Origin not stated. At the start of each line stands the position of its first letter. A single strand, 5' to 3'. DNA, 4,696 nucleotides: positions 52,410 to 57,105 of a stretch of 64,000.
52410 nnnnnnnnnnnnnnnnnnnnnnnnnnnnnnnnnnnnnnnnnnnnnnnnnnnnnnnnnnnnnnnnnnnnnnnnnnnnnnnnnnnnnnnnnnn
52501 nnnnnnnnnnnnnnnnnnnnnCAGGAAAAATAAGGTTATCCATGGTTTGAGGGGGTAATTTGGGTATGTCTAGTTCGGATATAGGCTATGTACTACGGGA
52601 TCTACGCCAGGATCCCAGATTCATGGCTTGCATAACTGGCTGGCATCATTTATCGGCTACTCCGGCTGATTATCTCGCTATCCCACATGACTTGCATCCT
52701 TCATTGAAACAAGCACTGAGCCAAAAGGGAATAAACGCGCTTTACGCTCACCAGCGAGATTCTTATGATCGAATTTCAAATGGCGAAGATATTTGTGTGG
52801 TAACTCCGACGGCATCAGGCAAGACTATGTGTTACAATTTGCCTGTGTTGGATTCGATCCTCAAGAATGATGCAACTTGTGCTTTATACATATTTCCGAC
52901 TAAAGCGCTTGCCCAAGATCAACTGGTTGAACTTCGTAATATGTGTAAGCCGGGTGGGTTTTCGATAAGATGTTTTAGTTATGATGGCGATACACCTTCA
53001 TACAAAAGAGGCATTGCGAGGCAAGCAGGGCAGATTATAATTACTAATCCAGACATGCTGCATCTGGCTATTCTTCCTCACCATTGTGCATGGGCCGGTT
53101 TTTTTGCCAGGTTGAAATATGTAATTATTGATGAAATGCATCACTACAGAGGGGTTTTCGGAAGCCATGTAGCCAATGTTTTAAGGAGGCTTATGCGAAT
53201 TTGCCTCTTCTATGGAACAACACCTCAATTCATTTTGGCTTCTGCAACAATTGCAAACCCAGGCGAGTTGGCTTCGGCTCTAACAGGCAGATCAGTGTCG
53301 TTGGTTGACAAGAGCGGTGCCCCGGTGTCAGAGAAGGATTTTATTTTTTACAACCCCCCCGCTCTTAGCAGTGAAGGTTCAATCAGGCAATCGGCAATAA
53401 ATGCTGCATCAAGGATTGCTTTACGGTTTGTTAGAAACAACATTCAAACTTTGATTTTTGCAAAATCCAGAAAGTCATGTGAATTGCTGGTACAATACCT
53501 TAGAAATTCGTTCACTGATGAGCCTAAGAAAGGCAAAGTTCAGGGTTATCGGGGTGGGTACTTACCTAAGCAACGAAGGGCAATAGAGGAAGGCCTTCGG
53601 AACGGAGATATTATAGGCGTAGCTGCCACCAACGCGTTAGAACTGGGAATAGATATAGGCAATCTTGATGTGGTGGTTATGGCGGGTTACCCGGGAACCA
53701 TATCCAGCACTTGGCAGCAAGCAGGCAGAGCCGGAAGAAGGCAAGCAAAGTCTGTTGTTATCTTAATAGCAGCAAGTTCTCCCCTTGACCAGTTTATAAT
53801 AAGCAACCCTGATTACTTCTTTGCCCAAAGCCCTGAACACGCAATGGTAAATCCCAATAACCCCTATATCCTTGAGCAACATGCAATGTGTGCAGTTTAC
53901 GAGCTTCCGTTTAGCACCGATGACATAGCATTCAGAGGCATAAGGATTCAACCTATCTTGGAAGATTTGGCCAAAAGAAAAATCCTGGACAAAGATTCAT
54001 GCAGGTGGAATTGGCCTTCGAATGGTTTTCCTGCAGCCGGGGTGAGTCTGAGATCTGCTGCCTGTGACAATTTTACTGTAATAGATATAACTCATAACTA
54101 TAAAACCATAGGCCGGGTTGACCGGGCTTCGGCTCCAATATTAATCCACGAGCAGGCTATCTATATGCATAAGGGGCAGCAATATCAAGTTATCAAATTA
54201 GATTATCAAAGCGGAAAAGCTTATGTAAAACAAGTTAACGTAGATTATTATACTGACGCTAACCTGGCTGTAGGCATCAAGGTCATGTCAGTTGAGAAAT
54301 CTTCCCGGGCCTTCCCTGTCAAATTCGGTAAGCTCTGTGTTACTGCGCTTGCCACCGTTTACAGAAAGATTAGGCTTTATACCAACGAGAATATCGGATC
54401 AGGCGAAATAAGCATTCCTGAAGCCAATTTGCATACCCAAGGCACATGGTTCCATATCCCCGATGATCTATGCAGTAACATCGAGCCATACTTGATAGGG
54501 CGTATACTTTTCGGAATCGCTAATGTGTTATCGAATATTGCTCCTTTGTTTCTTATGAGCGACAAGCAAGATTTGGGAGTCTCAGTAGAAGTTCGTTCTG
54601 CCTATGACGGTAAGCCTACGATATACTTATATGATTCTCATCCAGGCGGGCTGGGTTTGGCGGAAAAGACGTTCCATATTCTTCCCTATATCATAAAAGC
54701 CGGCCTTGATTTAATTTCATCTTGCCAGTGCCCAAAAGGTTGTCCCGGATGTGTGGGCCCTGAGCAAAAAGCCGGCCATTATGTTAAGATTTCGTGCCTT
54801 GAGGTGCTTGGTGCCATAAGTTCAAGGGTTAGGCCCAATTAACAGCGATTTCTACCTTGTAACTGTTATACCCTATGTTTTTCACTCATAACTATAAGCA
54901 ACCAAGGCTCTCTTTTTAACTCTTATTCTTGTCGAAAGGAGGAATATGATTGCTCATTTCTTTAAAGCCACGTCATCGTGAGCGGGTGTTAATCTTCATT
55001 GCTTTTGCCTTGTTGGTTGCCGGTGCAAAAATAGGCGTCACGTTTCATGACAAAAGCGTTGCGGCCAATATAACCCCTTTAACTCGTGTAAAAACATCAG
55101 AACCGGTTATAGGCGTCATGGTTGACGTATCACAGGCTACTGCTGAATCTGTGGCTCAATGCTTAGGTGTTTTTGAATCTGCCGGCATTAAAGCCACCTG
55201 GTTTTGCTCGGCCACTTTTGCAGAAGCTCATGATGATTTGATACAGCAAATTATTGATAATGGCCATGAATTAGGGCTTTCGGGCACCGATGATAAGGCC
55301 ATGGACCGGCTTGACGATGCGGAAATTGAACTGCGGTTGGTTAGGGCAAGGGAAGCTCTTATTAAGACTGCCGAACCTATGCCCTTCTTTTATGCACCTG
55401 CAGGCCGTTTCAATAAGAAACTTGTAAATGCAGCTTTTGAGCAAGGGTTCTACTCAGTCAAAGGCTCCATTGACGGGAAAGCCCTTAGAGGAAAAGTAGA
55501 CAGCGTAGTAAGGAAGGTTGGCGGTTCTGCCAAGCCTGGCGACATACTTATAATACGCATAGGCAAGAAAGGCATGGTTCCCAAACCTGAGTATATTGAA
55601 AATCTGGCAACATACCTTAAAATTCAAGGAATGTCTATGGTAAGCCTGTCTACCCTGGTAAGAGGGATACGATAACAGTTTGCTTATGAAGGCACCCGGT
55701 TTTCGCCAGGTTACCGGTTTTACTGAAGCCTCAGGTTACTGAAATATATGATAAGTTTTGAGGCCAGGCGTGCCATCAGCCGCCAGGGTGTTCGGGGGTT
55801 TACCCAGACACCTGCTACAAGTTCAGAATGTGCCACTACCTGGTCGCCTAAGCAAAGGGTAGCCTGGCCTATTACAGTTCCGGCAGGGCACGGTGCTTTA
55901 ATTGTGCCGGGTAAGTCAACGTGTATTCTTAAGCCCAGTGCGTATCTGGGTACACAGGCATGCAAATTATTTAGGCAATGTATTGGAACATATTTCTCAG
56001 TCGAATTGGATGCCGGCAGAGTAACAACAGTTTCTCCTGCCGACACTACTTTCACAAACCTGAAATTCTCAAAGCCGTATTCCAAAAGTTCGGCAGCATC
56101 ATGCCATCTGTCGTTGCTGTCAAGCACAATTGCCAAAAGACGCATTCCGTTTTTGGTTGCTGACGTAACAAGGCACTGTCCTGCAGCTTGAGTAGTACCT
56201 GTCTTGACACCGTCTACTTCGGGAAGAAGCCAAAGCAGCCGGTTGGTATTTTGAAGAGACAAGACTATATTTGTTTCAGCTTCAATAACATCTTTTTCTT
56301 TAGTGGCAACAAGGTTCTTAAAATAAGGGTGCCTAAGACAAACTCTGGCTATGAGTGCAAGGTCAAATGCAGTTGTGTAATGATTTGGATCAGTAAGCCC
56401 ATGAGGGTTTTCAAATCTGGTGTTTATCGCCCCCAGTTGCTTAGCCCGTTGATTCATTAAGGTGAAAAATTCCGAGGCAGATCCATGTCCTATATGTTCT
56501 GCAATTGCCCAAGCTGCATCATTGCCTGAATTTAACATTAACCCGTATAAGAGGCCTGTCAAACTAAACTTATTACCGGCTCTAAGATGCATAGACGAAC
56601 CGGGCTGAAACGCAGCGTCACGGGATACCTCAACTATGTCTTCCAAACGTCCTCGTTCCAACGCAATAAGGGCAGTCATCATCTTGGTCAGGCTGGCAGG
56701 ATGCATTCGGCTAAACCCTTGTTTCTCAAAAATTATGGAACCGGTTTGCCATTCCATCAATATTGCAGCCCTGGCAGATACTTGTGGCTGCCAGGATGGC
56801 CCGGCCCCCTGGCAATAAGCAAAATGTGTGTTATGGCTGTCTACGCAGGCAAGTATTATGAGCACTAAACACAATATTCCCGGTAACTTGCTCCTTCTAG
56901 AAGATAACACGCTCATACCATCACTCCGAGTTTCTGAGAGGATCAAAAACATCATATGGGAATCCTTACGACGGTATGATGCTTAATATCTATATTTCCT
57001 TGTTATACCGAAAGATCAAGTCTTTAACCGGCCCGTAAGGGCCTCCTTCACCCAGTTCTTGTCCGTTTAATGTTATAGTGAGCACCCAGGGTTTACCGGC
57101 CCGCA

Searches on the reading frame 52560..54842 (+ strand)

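Call 50: search_protein_families(library=pfam, proteins=[window:52560-54842:+], max_evalue=0.00001)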
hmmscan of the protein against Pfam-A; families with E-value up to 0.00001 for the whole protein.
window:52560-54842:+ (760 aa): 5 families
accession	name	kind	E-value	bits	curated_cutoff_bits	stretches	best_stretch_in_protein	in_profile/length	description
PF00270.35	DEAD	-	1.4e-31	109.9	26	1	63-232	2-161/167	DEAD/DEAH box helicase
PF09369.15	MZB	-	8.5e-20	71.7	24.2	1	654-732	2-80/80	MrfA Zn-binding domain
PF00271.37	Helicase_C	-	9.1e-17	61.7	23.5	1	291-394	12-109/110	Helicase conserved C-terminal domain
PF22982.3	WHD_HRQ1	-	3.2e-10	41.3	27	1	430-500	1-70/70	ATP-dependent helicase HRQ1, winged helix domain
PF04851.21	ResIII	-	5.3e-07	30.1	22.5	1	62-206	5-148/164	Type III restriction enzyme, res subunit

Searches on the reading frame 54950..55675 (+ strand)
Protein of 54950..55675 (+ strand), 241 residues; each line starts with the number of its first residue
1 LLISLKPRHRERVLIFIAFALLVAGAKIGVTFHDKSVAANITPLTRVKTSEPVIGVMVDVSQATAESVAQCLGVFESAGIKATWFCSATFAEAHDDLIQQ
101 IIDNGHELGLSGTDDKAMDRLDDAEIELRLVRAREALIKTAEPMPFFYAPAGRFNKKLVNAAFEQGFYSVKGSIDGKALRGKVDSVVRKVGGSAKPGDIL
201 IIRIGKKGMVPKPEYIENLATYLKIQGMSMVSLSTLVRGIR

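Call 50: search_protein_families(library=pfam, proteins=[window:54950-55675:+], max_evalue=0.00001)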
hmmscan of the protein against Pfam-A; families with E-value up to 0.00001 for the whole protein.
window:54950-55675:+ (241 aa): 1 family
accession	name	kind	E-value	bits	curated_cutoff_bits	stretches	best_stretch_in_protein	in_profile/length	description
PF01522.26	Polysacc_deac_1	-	8.5e-15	55.3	23.1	1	47-168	2-122/124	Polysaccharide deacetylase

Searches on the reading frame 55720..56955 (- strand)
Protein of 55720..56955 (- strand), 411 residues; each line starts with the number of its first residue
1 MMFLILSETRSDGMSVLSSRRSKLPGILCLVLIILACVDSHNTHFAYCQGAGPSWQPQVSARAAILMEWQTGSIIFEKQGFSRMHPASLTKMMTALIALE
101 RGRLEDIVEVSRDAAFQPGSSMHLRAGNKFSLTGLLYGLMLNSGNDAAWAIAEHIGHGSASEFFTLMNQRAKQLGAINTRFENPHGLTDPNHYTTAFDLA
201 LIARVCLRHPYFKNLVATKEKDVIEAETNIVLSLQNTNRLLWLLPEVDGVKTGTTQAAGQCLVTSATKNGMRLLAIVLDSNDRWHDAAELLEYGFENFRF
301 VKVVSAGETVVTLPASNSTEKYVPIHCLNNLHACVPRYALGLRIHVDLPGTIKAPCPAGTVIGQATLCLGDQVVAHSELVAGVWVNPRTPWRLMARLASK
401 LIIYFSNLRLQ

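Call 50: search_protein_families(library=pfam, proteins=[window:55720-56955:-], max_evalue=0.00001)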
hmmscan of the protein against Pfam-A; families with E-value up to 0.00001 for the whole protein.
window:55720-56955:- (411 aa): 2 families
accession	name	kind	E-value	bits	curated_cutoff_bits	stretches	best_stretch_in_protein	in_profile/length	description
PF00768.25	Peptidase_S11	-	2.2e-64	217.6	27.6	1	56-280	7-237/239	D-alanyl-D-alanine carboxypeptidase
PF07943.18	PBP5_C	-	5.8e-07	30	21.2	1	298-382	1-86/91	Penicillin-binding protein 5, C-terminal domain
